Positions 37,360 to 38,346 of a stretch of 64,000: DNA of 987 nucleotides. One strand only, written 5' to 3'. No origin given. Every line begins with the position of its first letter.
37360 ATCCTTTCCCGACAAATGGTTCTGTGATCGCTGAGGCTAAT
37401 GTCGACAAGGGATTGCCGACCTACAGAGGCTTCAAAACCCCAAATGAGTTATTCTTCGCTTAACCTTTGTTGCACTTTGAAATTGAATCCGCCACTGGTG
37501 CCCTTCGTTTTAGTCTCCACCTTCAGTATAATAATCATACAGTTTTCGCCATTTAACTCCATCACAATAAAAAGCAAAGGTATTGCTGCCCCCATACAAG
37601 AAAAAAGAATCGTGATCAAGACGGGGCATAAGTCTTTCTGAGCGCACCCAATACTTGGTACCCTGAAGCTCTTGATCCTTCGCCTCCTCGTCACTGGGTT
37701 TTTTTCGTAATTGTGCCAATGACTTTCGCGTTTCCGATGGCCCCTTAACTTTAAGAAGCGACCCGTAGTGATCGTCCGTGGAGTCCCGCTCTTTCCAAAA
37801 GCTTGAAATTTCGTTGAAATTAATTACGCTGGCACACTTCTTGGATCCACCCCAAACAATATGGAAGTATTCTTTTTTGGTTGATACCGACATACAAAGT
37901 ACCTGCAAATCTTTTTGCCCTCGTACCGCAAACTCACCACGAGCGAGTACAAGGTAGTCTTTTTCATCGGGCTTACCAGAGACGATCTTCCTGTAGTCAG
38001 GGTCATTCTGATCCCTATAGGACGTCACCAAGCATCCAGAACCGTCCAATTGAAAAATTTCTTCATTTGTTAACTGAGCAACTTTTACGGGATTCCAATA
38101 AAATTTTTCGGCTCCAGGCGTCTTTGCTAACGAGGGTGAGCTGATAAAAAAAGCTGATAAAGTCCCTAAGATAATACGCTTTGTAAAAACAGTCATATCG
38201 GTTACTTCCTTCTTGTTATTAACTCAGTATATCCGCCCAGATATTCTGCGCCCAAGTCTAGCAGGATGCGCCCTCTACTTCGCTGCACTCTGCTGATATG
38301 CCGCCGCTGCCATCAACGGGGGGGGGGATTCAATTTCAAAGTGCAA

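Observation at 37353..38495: Single-gene cassette bounded by 62-bp near-perfect inverted repeats and nested inside duplicated 73-bp REP units, with no transposase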

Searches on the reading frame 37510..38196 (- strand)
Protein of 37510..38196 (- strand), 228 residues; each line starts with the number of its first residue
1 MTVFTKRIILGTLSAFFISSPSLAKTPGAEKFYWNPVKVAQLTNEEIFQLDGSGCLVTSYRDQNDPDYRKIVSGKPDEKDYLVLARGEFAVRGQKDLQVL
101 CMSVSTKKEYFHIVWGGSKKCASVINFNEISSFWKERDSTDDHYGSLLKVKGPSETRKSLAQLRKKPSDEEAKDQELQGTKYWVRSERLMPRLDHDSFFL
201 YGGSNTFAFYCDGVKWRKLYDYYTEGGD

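Call 7: search_protein_families(library=pfam, proteins=[window:37510-38196:-], max_evalue=1)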
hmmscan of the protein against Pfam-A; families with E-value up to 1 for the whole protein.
window:37510-38196:- (228 aa): 0 families

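Call 8: search_protein_families(library=ncbifam, proteins=[window:37510-38196:-], max_evalue=1)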
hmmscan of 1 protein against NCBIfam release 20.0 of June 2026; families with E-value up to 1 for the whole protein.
window:37510-38196:- (228 aa): 0 families

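Call 9: find_homologous_proteins(query=window:37510-38196:-)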
Query window:37510-38196:- (228 aa): 1 proteins with E <= 0.001 among 78 candidates.
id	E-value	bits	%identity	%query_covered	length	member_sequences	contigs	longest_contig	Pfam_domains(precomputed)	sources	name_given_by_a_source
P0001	2.9e-153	526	100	100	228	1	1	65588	-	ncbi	-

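Call 17: search_protein_representatives(protein=window:37510-38196:-)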
Query: 228 residues. Proteins with E-value up to 0.001 (for the whole library): 16; up to 1e-10: 11; up to 1e-30: 3. The best 16 are listed.
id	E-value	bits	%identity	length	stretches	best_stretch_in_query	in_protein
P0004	8.1e-56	205.3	45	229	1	17-225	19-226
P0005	1.4e-37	145.7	38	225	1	18-224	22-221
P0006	7.4e-35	136.7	42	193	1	18-189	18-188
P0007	1.3e-30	122.8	39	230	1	10-224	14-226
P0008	2.4e-30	122.0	34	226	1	9-226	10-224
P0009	3.2e-28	115.0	36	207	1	19-225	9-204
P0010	1.8e-25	106.0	42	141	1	84-224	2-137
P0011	1.2e-24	103.3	36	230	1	2-225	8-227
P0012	2.9e-23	98.8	39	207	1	13-156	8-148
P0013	9.4e-17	77.5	35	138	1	83-225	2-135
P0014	2.0e-13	66.6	43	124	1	14-112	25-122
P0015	8.1e-06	41.7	32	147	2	42-95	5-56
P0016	1.9e-04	37.2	38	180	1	80-150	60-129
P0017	3.4e-04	36.4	34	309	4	83-123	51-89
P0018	4.3e-04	36.1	37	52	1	180-225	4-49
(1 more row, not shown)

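Call 22: find_encoding_contigs(protein=P0001, flank=3000, max_places=3)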
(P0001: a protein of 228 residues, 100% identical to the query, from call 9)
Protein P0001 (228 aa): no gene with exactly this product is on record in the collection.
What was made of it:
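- Tried and rejected: An exact-sequence look-up of the ORF's contig found no record (call 22).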

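Call 34: find_homologous_proteins(query=A1, max_evalue=0.001)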
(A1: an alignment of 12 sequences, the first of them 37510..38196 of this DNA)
Query A1 (12 sequences) (228 aa, profile of the alignment): 15 proteins with E <= 0.001 among 2715 candidates.
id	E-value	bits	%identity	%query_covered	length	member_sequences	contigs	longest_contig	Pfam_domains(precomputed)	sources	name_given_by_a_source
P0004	5.3e-92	325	45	91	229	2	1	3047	-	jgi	jgi:hypothetical protein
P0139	5.0e-89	316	40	99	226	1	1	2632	-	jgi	jgi:hypothetical protein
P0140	7.5e-85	302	42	97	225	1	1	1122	-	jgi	jgi:hypothetical protein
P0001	6.6e-82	292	100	100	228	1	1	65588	-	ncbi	-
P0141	1.6e-74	268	39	97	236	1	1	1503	-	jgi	jgi:hypothetical protein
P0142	5.1e-74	267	38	93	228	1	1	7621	-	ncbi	-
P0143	2.0e-72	261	31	96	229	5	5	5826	-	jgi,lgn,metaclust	metaclust:\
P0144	6.5e-72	260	39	93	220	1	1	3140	-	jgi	jgi:hypothetical protein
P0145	8.6e-72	259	32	97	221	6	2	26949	-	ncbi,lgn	-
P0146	1.3e-71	259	38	99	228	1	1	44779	-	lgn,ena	-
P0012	6.1e-64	234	40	62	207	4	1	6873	-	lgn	-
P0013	3.2e-51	192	33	64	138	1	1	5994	-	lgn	-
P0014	1.4e-34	138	41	45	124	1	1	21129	-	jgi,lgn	jgi:hypothetical protein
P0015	2.5e-34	137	24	83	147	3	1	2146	-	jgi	jgi:hypothetical protein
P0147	2.0e-9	55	25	39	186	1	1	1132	-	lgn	-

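Call 35: find_encoding_contigs(protein=P0146, flank=4000, max_places=2)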
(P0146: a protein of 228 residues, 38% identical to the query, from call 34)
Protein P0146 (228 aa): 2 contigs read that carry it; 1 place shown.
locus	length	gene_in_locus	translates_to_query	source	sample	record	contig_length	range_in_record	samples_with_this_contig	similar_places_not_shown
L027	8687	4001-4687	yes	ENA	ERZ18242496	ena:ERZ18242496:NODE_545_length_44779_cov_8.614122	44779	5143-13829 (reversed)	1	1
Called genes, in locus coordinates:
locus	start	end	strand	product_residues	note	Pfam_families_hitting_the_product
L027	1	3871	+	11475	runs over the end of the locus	-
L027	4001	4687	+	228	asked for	-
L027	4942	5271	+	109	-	PF11950:DUF3467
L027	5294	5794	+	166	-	-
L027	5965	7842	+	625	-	PF01590:GAF, PF25919:BSH_CusB (faint), PF25973:BSH_CzcB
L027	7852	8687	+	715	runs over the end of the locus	-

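Call 36: find_encoding_contigs(protein=P0145, flank=4000, max_places=2)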
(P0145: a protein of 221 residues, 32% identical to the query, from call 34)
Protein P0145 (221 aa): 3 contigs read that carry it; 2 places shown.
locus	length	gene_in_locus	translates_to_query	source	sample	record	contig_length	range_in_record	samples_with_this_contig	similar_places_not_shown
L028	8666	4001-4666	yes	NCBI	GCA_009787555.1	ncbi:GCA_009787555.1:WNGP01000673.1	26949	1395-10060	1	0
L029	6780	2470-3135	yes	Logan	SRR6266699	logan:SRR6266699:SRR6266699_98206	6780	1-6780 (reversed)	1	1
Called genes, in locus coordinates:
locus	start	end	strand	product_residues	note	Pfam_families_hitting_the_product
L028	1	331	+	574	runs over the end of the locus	?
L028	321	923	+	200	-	PF01066:CDP-OH_P_transf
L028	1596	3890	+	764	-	PF24807:WD40_CDC20-Fz, PF25391:WD40_Gbeta, PF23381:Beta-prop_IFT122_1st, PF23393:Beta-prop_WDR90_POC16_2nd, PF23414:Beta-prop_EML_2, PF24814:WD40_Prp19, PF25168:Beta-prop_WDR36-Utp21_2nd, PF25173:Beta-prop_WDR3_1st, +25 more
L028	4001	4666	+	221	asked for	-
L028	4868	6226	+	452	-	-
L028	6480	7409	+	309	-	-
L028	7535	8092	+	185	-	-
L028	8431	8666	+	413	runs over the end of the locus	-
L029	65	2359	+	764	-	PF24807:WD40_CDC20-Fz, PF25391:WD40_Gbeta, PF23381:Beta-prop_IFT122_1st, PF23393:Beta-prop_WDR90_POC16_2nd, PF23414:Beta-prop_EML_2, PF24814:WD40_Prp19, PF25168:Beta-prop_WDR36-Utp21_2nd, PF25173:Beta-prop_WDR3_1st, +25 more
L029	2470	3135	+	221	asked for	-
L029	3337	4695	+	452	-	-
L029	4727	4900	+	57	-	-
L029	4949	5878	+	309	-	-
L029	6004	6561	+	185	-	-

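Call 37: find_encoding_contigs(protein=P0142, flank=4000, max_places=2)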
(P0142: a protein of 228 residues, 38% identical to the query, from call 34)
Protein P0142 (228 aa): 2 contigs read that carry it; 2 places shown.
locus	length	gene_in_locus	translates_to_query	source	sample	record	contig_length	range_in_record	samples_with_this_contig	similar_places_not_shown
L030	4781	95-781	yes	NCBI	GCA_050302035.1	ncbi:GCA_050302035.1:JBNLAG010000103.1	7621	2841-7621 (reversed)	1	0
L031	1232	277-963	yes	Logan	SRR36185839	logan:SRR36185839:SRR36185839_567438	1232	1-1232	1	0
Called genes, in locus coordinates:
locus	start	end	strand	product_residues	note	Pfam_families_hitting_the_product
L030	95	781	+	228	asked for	-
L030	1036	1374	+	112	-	PF11950:DUF3467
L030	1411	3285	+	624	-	PF13185:GAF_2 (faint), PF13492:GAF_3 (faint), PF01590:GAF, PF25919:BSH_CusB (faint), PF25973:BSH_CzcB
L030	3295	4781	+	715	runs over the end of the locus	-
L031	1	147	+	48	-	?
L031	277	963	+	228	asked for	-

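Call 38: find_encoding_contigs(protein=P0004, flank=4000, max_places=2)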
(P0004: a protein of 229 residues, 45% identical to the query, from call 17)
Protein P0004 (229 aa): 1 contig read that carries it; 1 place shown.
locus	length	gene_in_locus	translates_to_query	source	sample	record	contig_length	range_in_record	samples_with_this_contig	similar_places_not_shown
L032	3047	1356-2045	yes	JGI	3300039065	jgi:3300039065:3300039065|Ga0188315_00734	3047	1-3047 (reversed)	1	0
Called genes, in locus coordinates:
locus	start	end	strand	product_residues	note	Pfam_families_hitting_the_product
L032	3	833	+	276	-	?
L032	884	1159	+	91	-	PF13619:KTSC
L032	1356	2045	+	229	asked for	-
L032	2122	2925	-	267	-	PF02146:SIR2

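Call 55: predict_structure(alignment_id=A2)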
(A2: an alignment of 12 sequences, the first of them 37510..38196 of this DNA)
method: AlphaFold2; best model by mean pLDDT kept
length: 228 residues; sequences in the alignment: 12
mean_pLDDT: 79.7   pTM: 0.75
mean pLDDT of the five models: 79.7, 71.3, 71.2, 71.2, 69.6
residues with pLDDT >= 90: 99; 70-90: 78; 50-70: 19; < 50: 32
segments of 3 or more residues with pLDDT < 50: 1-3, 5-27, 138-142
pLDDT, mean of each block of 10 residues (from residue 1): 45 39 45 94 96 94 82 86 88 82 91 90 87 60 68 94 84 80 91 91 81 92 71
secondary structure, 60 per line:
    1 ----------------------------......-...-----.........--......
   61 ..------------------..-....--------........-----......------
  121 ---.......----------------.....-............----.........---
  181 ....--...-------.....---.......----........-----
elements in order: E29-34 H44-52 E55-62 E84-87 E96-103 E109-114 E124-126 H127-130 E147-151 H153-164 H169-177 E181-184 E197-201 E205-211 E216-223
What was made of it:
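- Checked: The hydrophobic N-terminus ..SSPSLA|KT looks like a Sec signal, and residues 1-27 have low pLDDT (call 55).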

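Call 59: fold_search(model_id=the predicted structure, library=pdb)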
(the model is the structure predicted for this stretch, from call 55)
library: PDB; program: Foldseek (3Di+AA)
matches with E <= 10: 431; with E <= 0.001: 0
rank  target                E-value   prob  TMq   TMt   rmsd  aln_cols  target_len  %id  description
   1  9exf_C                6.5e-02  0.28  0.22  0.15  12.8       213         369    8  Crystal structure of Yeast Clathrin Heavy Chain N-terminal domain bound to YAP1801 peptide (LIDM) (released 2024-11-13)
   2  6htn_A                9.1e-02  0.30  0.22  0.31  11.9       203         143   11  Structure of a fucose lectin from Kordia zhangzhouensis in complex with methyl-fucoside (released 2019-01-23)
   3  5yvf_A                9.1e-02  0.04  0.11  0.09  18.8       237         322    8  Crystal structure of BFA1 (released 2018-08-08)
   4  5yvf_D                1.2e-01  0.03  0.10  0.08  18.6       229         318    8  Crystal structure of BFA1 (released 2018-08-08)
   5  5hac_E                1.6e-01  0.07  0.17  0.16  19.0       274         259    8  Crystal structure of Proliferating Cell Nuclear Antigen from Leishmania donovani at 2.95 A resolution (released 2016-03-23)
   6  9exg_B                2.4e-01  0.15  0.22  0.15  13.3       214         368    8  Crystal structure of Yeast Clathrin Heavy Chain N-terminal domain bound to Epsin-2 peptide (LIDL) (released 2024-11-13)
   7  5yvf_B                2.4e-01  0.04  0.10  0.09  14.7       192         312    8  Crystal structure of BFA1 (released 2018-08-08)
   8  7mku_B                2.5e-01  0.06  0.18  0.15  22.0       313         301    9  Crystal Structure of ENOYL COA-HYDRATASE2 from Arabidopsis thaliana (released 2022-05-11)
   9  9exf_A                2.7e-01  0.14  0.22  0.15  12.4       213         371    9  Crystal structure of Yeast Clathrin Heavy Chain N-terminal domain bound to YAP1801 peptide (LIDM) (released 2024-11-13)
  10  7mku_A                3.0e-01  0.06  0.16  0.14  22.0       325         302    9  Crystal Structure of ENOYL COA-HYDRATASE2 from Arabidopsis thaliana (released 2022-05-11)
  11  9exg_A                3.1e-01  0.14  0.23  0.15  12.4       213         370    9  Crystal structure of Yeast Clathrin Heavy Chain N-terminal domain bound to Epsin-2 peptide (LIDL) (released 2024-11-13)
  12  5yvf_C                3.3e-01  0.03  0.12  0.09  19.2       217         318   11  Crystal structure of BFA1 (released 2018-08-08)
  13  2zvv_A                3.9e-01  0.06  0.18  0.16  17.8       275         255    6  Crystal structure of Proliferating cellular nuclear antigen 1 and Short peptide from human P21 (released 2009-06-02)
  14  9euf_5                4.2e-01  0.01  0.10  0.06  25.2       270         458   11  Cryo-EM structure of Staphylococcus aureus bacteriophage phi812 baseplate in the pre-contraction state - complete (released 2025-04-09)
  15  9exf_D                4.4e-01  0.12  0.22  0.15  12.7       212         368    8  Crystal structure of Yeast Clathrin Heavy Chain N-terminal domain bound to YAP1801 peptide (LIDM) (released 2024-11-13)
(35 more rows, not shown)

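Call 63: search_protein_families(library=phrogs, proteins=[window:37510-38196:-], max_evalue=0.1)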
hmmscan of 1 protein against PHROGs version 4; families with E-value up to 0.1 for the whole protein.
window:37510-38196:- (228 aa): 0 families

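Call 64: search_protein_families(library=padloc, proteins=[window:37510-38196:-], max_evalue=0.1)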
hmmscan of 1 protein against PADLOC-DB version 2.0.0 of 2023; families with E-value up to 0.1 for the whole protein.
window:37510-38196:- (228 aa): 0 families
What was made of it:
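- Tried and rejected: Pfam, NCBIfam, PHROGs and PADLOC scans of the ORF gave nothing (calls 7, 8, 63, 64).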

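Call 78: search_dna_similar(query=window:37510-38196:-, collection=plasmids, mode=protein, max_evalue=0.001, max_rows=10)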
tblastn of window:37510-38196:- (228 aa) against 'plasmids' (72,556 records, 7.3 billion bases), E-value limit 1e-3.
No match.
